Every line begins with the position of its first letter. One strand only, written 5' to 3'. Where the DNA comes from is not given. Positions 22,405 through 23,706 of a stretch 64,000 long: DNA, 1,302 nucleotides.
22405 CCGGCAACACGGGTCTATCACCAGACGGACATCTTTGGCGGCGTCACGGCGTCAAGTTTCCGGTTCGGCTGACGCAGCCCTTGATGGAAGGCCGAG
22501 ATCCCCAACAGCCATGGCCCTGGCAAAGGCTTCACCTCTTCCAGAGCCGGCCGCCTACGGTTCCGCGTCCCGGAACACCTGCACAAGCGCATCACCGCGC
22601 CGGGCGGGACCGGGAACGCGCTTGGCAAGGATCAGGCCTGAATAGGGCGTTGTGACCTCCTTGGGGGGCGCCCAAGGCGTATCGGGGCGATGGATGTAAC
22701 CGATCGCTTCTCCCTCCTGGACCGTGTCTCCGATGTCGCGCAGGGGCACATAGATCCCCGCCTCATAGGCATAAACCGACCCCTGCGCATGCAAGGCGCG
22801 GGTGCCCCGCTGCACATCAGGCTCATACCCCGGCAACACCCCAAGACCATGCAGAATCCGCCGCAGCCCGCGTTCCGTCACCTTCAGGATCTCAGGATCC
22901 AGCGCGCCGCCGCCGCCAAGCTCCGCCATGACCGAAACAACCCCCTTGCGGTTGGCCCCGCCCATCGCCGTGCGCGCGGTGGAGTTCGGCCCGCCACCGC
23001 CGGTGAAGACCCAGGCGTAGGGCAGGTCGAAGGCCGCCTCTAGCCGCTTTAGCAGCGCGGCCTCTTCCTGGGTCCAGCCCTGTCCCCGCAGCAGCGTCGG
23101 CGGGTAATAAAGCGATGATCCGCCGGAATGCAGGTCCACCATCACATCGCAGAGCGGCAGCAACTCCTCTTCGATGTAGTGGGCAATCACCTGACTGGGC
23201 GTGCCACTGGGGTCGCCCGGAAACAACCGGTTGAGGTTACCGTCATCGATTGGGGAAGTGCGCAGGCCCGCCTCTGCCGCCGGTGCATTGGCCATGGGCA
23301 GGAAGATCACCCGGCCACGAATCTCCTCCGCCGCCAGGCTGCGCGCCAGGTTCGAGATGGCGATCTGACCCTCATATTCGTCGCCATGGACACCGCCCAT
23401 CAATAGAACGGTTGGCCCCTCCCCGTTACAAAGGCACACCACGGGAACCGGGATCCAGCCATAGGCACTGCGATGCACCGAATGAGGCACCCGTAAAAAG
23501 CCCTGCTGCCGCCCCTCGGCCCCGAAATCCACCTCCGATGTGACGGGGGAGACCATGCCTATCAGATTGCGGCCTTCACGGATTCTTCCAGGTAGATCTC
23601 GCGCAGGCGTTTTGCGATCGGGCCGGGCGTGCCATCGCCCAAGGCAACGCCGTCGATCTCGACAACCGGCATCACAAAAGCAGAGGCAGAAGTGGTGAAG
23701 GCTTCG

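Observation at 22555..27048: Compact D-glutamate catabolism locus: DgcN (DUF1611) + DgcA racemase + D-amino-acid aminotransferase + DMT transporter + AstE/AspA-family deacylase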

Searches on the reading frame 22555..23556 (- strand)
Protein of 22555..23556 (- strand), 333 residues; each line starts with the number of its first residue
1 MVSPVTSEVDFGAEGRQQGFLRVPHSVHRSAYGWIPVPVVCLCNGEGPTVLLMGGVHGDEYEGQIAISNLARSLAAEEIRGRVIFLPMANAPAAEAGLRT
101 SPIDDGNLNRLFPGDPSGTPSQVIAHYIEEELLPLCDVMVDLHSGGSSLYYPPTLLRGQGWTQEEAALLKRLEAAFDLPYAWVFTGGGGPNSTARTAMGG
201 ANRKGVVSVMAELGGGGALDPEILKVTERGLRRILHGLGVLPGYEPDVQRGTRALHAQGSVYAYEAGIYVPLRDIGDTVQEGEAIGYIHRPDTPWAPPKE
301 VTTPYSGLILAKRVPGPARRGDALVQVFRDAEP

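Call 3: search_protein_families(library=pfam, proteins=[window:22555-23556:-], max_evalue=0.01)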
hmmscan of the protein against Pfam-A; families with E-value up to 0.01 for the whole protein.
window:22555-23556:- (333 aa): 1 family
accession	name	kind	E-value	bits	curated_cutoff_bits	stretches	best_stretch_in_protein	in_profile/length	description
PF24827.1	AstE_AspA_cat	-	1e-35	123.5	25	1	46-236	1-190/192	Succinylglutamate desuccinylase/Aspartoacylase catalytic domain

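Call 5: search_protein_families(library=ncbifam, proteins=[window:22555-23556:-], max_evalue=0.001)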
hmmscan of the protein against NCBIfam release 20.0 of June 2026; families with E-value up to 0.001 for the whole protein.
window:22555-23556:- (333 aa): 4 families
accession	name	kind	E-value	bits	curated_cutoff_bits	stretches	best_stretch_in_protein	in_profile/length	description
TIGR02994.1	ectoine_eutE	equivalog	2e-68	230.7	402.7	1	3-325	3-322/325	N(2)-acetyl-L-2,4-diaminobutanoate deacetylase DoeB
NF002601.0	PRK02259.1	equivalog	7.1e-06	25.4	180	1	49-151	6-114/293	aspartoacylase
NF007897.0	PRK10602.1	equivalog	0.00028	20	157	1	50-114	42-103/237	murein tripeptide amidase MpaA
NF003706.0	PRK05324.1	subfamily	0.00067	18.8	170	1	48-119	50-119/336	succinylglutamate desuccinylase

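Call 15: find_homologous_proteins(query=window:22555-23556:-)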
Query window:22555-23556:- (333 aa): 3582 proteins with E <= 0.001 among 8000 candidates; the best 120 are listed.
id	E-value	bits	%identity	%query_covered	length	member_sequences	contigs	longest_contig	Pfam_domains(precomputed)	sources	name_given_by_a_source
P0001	2.4e-222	755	100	100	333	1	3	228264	PF24827.2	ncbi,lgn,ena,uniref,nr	ncbi:succinylglutamate desuccinylase/aspartoacylase family protein [Phaeobacter sp. QD34_3]|uniref:s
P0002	2.0e-166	571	74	99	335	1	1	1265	PF24827.2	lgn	-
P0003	9.5e-164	563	80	92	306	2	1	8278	PF24827.2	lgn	-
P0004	9.6e-156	536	70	99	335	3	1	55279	PF24827.2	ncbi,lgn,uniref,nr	ncbi:MAG: succinylglutamate desuccinylase/aspartoacylase family protein [Antarcticimicrobium sp.]|un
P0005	3.0e-155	535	70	99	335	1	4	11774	PF24827.2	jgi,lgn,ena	-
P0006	4.4e-155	534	70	99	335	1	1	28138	PF24827.2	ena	-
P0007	3.2e-154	531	69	99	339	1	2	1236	PF24827.2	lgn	-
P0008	1.4e-153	529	71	99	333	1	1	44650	PF24827.2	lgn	-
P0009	3.9e-152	524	68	99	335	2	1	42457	PF24827.2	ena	-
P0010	4.4e-152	524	69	99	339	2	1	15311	PF24827.2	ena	-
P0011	5.3e-152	524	69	99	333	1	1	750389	PF24827.2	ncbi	-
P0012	8.6e-152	523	69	99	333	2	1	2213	PF24827.2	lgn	-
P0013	1.6e-151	522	71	98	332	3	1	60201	PF24827.2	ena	-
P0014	1.8e-151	522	70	99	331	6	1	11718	PF24827.2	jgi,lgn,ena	-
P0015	8.2e-151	520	68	99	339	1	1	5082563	PF24827.2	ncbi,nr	ncbi:MAG: succinylglutamate desuccinylase/aspartoacylase family protein [Paracoccaceae bacterium]|nr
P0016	2.6e-150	518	69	99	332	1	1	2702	PF24827.2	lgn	-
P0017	1.5e-149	516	69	99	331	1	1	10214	PF24827.2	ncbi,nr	ncbi:MAG: succinylglutamate desuccinylase [Litoreibacter sp.]|nr:succinylglutamate desuccinylase [Li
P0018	1.7e-149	516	67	99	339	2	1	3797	PF24827.2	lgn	-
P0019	4.5e-149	514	67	99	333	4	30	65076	PF24827.2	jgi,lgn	jgi:predicted deacylase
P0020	4.9e-149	514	68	100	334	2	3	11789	PF24827.2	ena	-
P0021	1.6e-148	512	69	98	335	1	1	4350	PF24827.2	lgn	-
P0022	1.6e-148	512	68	99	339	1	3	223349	PF24827.2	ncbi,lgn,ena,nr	ncbi:MAG: succinylglutamate desuccinylase [Roseobacter sp. MedPE-SW]|nr:MAG: succinylglutamate desuc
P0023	2.2e-148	512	66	99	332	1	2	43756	PF24827.2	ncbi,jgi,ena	-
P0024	2.7e-148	512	68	99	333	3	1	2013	PF24827.2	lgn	-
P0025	2.9e-148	512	67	99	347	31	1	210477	PF24827.2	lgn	-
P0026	3.8e-148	511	66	99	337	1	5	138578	PF24827.2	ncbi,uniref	ncbi:succinylglutamate desuccinylase/aspartoacylase family protein [Planktotalea sp.]|uniref:succiny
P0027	4.4e-148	511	67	98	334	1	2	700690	PF24827.2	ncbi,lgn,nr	ncbi:MAG: succinylglutamate desuccinylase/aspartoacylase family protein [Hoeflea sp.]|nr:succinylglu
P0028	4.8e-148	511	67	98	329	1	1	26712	PF24827.2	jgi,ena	-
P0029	5.4e-148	511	67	99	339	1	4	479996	PF24827.2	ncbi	ncbi:MAG: succinylglutamate desuccinylase/aspartoacylase family protein [Rhizobiaceae bacterium]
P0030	1.2e-147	510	69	98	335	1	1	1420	PF24827.2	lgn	-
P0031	1.3e-147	509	67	99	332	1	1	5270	PF24827.2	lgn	-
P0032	1.3e-147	509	68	99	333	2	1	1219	PF24827.2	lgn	-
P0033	2.5e-147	509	66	98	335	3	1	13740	PF24827.2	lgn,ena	-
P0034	2.5e-147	509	67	98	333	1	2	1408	PF24827.2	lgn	-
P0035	3.0e-147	508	68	98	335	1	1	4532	PF24827.2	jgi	-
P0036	3.3e-147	508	67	98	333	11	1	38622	PF24827.2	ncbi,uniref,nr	ncbi:succinylglutamate desuccinylase/aspartoacylase family protein [Pseudophaeobacter leonis]|uniref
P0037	4.0e-147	508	68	99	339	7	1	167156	PF24827.2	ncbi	-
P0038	4.9e-147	508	66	98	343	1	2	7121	PF24827.2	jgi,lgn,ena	-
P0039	5.4e-147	507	67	98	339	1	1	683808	PF24827.2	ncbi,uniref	ncbi:succinylglutamate desuccinylase/aspartoacylase family protein [Shimia sp. SDUM112013]|uniref:su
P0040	5.6e-147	507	67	98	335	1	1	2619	PF24827.2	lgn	-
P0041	7.8e-147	507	66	98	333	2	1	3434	PF24827.2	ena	-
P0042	7.8e-147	507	67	98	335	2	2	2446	PF24827.2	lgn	-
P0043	9.3e-147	507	67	99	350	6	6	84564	PF24827.2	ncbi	ncbi:MAG: putative deacylase [Yoonia sp.]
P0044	1.2e-146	506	67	99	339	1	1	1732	PF24827.2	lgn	-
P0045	1.4e-146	506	68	98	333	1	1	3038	PF24827.2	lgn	-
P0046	2.2e-146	505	65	99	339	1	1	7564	PF24827.2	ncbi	ncbi:MAG: succinylglutamate desuccinylase/aspartoacylase family protein [Rhizobiaceae bacterium]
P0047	3.2e-146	505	66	98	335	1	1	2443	PF24827.2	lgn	-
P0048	4.6e-146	504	66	99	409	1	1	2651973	PF24827.2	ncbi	ncbi:MAG: succinylglutamate desuccinylase/aspartoacylase family protein [Paracoccaceae bacterium]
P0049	5.3e-146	504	66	98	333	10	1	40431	PF24827.2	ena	-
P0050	8.0e-146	504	66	99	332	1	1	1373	PF24827.2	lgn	-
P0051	8.5e-146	503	67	98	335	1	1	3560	PF24827.2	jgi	-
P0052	9.4e-146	503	65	99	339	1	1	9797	PF24827.2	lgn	-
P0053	1.2e-145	503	65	99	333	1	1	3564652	PF24827.2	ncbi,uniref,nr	ncbi:succinylglutamate desuccinylase/aspartoacylase family protein [Aquicoccus sp. G2-2]|uniref:succ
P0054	1.2e-145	503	66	100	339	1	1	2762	PF24827.2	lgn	-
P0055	1.3e-145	503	67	98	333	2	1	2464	PF24827.2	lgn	-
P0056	1.6e-145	503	66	99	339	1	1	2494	PF24827.2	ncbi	-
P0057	1.8e-145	502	66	98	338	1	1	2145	PF24827.2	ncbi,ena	-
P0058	1.9e-145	502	67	98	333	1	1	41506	PF24827.2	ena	-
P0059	2.5e-145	502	67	99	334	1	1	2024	PF24827.2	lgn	-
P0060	2.9e-145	502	66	98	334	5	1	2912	PF24827.2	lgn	-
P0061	3.0e-145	502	67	98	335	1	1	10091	PF24827.2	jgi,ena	-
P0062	3.5e-145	501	65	98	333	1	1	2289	PF24827.2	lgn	-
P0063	3.8e-145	501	65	98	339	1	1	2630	PF24827.2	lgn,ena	-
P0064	4.9e-145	501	65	98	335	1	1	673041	PF24827.2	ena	-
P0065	5.5e-145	501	65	98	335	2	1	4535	PF24827.2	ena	-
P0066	7.4e-145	500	66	99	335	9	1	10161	PF24827.2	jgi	jgi:predicted deacylase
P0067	8.9e-145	500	67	98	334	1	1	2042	PF24827.2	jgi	jgi:uncharacterized protein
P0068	9.8e-145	500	67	98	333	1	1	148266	PF24827.2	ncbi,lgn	-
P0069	1.0e-144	500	66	98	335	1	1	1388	PF24827.2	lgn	-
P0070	1.1e-144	500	65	99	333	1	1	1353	PF24827.2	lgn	-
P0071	1.2e-144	500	67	98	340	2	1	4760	PF24827.2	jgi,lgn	jgi:predicted deacylase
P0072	1.4e-144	499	67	99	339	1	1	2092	PF24827.2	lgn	-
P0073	1.6e-144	499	66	99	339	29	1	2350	PF24827.2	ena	-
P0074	1.6e-144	499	66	98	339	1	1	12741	PF24827.2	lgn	-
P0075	2.3e-144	499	66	98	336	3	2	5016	PF24827.2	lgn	-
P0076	2.6e-144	499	65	98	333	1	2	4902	PF24827.2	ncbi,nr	ncbi:MAG: succinylglutamate desuccinylase [Rhodobacteraceae bacterium]|nr:succinylglutamate desuccin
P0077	2.6e-144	499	65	99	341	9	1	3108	PF24827.2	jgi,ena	-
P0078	2.6e-144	499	67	98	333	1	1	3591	PF24827.2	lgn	-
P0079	2.9e-144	498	66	98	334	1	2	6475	PF24827.2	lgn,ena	-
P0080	3.2e-144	498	64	99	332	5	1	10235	PF24827.2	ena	-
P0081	3.4e-144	498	68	98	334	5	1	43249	PF24827.2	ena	-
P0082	3.6e-144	498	66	99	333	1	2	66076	PF24827.2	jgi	-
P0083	4.1e-144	498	66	99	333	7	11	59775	PF24827.2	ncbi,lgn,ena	-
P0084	4.7e-144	498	65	98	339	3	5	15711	PF24827.2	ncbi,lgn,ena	-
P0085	5.3e-144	498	66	98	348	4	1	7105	PF24827.2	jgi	jgi:predicted deacylase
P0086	5.8e-144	497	65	98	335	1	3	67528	PF24827.2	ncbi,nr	ncbi:MAG: succinylglutamate desuccinylase [Rhodobacteraceae bacterium]|nr:succinylglutamate desuccin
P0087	6.4e-144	497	66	99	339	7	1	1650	PF24827.2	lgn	-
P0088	6.5e-144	497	67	99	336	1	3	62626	PF24827.2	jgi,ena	-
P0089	6.9e-144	497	65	98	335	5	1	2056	PF24827.2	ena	-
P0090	8.8e-144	497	65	98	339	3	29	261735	PF24827.2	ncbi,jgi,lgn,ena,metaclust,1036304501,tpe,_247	ncbi:MAG: succinylglutamate desuccinylase/aspartoacylase family protein [Octadecabacter sp.]|jgi:unc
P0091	9.2e-144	497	66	98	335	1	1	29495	PF24827.2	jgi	jgi:predicted deacylase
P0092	9.3e-144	497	65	99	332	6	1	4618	PF24827.2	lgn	-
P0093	1.0e-143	497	65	99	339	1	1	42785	PF24827.2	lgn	-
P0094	1.1e-143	497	66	98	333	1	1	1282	PF24827.2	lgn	-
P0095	1.3e-143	496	67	98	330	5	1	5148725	PF24827.2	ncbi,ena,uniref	ncbi:succinylglutamate desuccinylase/aspartoacylase family protein [Mameliella sp.]|uniref:succinylg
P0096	1.3e-143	496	65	97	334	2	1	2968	PF24827.2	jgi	-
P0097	1.4e-143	496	67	99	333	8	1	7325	PF24827.2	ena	-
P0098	1.7e-143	496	66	99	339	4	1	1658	PF24827.2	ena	-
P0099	2.0e-143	496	65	98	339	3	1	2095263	PF24827.2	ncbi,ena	-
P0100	2.2e-143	496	65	98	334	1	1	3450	PF24827.2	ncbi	-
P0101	2.3e-143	496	65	99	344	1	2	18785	PF24827.2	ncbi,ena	-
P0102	2.4e-143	495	64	98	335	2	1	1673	PF24827.2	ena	-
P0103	2.8e-143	495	67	98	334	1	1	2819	PF24827.2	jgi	jgi:uncharacterized protein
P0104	3.2e-143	495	66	98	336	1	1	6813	PF24827.2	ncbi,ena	-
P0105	3.2e-143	495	64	98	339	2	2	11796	PF24827.2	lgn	-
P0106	4.0e-143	495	66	98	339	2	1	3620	PF24827.2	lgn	-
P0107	4.3e-143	495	65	98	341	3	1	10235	PF24827.2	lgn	-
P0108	4.5e-143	495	66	98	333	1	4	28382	PF24827.2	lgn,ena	-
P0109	5.9e-143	494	65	99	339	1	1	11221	PF24827.2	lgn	-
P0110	6.3e-143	494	66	98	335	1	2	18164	PF24827.2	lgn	-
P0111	6.5e-143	494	65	99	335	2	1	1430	PF24827.2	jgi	-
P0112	6.5e-143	494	66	99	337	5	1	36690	PF24827.2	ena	-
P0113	6.9e-143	494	65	98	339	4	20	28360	PF24827.2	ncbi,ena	-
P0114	7.6e-143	494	66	99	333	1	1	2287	PF24827.2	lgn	-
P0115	7.7e-143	494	65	98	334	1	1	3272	PF24827.2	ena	-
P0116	7.8e-143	494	66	98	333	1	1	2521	PF24827.2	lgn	-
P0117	8.8e-143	494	65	98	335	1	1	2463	PF24827.2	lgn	-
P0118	9.5e-143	493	66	98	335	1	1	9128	PF24827.2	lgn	-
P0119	1.0e-142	493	67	99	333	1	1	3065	PF24827.2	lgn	-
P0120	1.1e-142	493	66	98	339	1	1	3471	PF24827.2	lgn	-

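Call 17: find_encoding_contigs(protein=P0001, flank=10000, max_places=3)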
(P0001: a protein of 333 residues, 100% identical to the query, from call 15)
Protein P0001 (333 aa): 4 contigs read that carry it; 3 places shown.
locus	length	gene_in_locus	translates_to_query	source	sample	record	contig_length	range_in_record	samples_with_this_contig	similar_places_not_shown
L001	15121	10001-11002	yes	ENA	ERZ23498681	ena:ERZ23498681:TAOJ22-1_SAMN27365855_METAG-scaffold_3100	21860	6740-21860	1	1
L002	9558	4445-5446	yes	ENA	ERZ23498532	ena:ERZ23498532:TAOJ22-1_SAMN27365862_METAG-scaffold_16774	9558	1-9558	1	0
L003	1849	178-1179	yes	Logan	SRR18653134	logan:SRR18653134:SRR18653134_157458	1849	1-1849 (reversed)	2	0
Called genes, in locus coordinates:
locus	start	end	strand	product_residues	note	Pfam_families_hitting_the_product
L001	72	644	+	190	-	PF00392:GntR, PF07729:FCD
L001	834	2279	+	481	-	PF01145:Band_7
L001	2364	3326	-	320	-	PF03255:ACCA, PF01039:Carboxyl_trans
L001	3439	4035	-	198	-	PF01810:LysE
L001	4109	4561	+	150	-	PF13404:HTH_AsnC-type, PF13412:HTH_24, PF01037:AsnC_trans_reg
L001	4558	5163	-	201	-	-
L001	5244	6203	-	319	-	PF03328:HpcH_HpaI, PF22484:DUF6986 (weak), PF15617:C-C_Bond_Lyase (weak)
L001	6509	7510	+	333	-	PF17396:DUF1611_N, PF07755:DUF1611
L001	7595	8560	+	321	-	PF02746:MR_MLE_N, PF13378:MR_MLE_C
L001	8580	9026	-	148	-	PF04657:DMT_YdcZ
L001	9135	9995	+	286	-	PF01063:Aminotran_4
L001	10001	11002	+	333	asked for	PF24827:AstE_AspA_cat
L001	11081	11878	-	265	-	PF02900:LigB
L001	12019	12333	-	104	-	PF06844:DUF1244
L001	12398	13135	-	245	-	PF05013:FGase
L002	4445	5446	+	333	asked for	PF24827:AstE_AspA_cat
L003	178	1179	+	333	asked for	PF24827:AstE_AspA_cat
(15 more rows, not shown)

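Call 18: find_encoding_contigs(protein=P0027, flank=8000, max_places=1)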
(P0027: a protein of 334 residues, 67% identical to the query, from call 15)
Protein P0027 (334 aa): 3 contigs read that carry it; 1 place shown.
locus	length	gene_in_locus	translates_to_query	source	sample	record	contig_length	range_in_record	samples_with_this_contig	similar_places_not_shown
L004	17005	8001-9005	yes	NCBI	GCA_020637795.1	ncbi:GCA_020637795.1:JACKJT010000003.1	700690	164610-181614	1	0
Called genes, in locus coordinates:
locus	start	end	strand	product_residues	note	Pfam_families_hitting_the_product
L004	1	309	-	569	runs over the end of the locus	PF00682:HMGL-like, PF22615:IPMS_D2, PF08502:LeuA_dimer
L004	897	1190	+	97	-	PF01541:GIY-YIG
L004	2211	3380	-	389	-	-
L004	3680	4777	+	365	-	PF00278:Orn_DAP_Arg_deC (weak)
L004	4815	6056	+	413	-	PF03435:Sacchrp_dh_NADP, PF16653:Sacchrp_dh_C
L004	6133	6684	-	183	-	PF13302:Acetyltransf_3, PF00583:Acetyltransf_1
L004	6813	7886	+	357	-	PF03193:RsgA_GTPase, PF00005:ABC_tran (weak), PF01926:MMR_HSR1 (weak)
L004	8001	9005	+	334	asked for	PF24827:AstE_AspA_cat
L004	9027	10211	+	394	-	PF00155:Aminotran_1_2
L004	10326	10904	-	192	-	PF00574:CLP_protease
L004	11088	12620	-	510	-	PF00270:DEAD, PF04851:ResIII (weak), PF00271:Helicase_C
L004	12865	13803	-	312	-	PF00892:EamA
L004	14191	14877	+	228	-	PF01891:CbiM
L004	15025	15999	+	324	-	PF00291:PALP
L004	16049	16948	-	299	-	PF01545:Cation_efflux, PF16916:ZT_dimer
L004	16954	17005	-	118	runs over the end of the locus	PF00034:Cytochrom_C, PF13442:Cytochrome_CBB3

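Call 19: find_encoding_contigs(protein=P0053, flank=8000, max_places=1)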
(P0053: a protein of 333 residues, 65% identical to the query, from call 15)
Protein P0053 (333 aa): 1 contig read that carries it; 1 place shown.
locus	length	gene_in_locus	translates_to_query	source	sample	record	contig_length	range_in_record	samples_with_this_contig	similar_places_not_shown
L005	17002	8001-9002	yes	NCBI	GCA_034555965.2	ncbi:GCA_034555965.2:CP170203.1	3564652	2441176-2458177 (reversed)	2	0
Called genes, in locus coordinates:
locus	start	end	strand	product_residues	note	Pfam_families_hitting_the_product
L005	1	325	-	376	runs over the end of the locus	PF11781:Zn_ribbon_RRN7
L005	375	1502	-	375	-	PF13421:Band_7_1, PF01145:Band_7, PF14237:GYF_2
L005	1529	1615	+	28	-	-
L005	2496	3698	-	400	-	PF05816:TelA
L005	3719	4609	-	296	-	PF10112:Halogen_Hydrol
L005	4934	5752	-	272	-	PF03741:TerC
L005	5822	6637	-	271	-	PF01479:S4, PF00849:PseudoU_synth_2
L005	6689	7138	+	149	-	PF00383:dCMP_cyt_deam_1, PF14437:MafB19-deam, PF14439:Bd3614-deam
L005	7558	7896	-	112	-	PF12840:HTH_20, PF01022:HTH_5 (weak)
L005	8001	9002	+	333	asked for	PF24827:AstE_AspA_cat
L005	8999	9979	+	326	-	PF00291:PALP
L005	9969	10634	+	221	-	PF00230:MIP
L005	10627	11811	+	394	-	PF00155:Aminotran_1_2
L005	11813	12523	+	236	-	PF03358:FMN_red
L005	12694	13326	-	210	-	PF00589:Phage_integrase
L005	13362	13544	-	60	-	-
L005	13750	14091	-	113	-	PF08274:Zn_Ribbon_YjdM, PF03831:YjdM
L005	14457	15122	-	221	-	PF01988:VIT1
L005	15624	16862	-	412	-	PF00324:AA_permease, PF13520:AA_permease_2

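Call 21: search_solved_structures(query=window:22555-23556:-, max_evalue=0.001, show_alignments=1)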
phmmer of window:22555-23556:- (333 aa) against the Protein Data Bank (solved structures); distinct sequences matched with E-value up to 0.001: 5.
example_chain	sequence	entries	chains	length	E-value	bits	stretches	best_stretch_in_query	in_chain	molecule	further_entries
3cdx_A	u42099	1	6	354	9e-69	235.3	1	4-330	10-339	Succinylglutamatedesuccinylase/aspartoacylase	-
3na6_A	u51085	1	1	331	2.1e-57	198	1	3-324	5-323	Succinylglutamate desuccinylase/aspartoacylase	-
6twm_A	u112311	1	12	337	8.9e-57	195.9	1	3-325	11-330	N-acetyl-L-2,4-diaminobutyric acid deacetylase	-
6twl_A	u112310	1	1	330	9e-57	195.9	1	3-325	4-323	N-acetyl-L-2,4-diaminobutyric acid deacetylase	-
2qj8_A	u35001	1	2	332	4e-31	111.5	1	11-292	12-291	Mlr6093 protein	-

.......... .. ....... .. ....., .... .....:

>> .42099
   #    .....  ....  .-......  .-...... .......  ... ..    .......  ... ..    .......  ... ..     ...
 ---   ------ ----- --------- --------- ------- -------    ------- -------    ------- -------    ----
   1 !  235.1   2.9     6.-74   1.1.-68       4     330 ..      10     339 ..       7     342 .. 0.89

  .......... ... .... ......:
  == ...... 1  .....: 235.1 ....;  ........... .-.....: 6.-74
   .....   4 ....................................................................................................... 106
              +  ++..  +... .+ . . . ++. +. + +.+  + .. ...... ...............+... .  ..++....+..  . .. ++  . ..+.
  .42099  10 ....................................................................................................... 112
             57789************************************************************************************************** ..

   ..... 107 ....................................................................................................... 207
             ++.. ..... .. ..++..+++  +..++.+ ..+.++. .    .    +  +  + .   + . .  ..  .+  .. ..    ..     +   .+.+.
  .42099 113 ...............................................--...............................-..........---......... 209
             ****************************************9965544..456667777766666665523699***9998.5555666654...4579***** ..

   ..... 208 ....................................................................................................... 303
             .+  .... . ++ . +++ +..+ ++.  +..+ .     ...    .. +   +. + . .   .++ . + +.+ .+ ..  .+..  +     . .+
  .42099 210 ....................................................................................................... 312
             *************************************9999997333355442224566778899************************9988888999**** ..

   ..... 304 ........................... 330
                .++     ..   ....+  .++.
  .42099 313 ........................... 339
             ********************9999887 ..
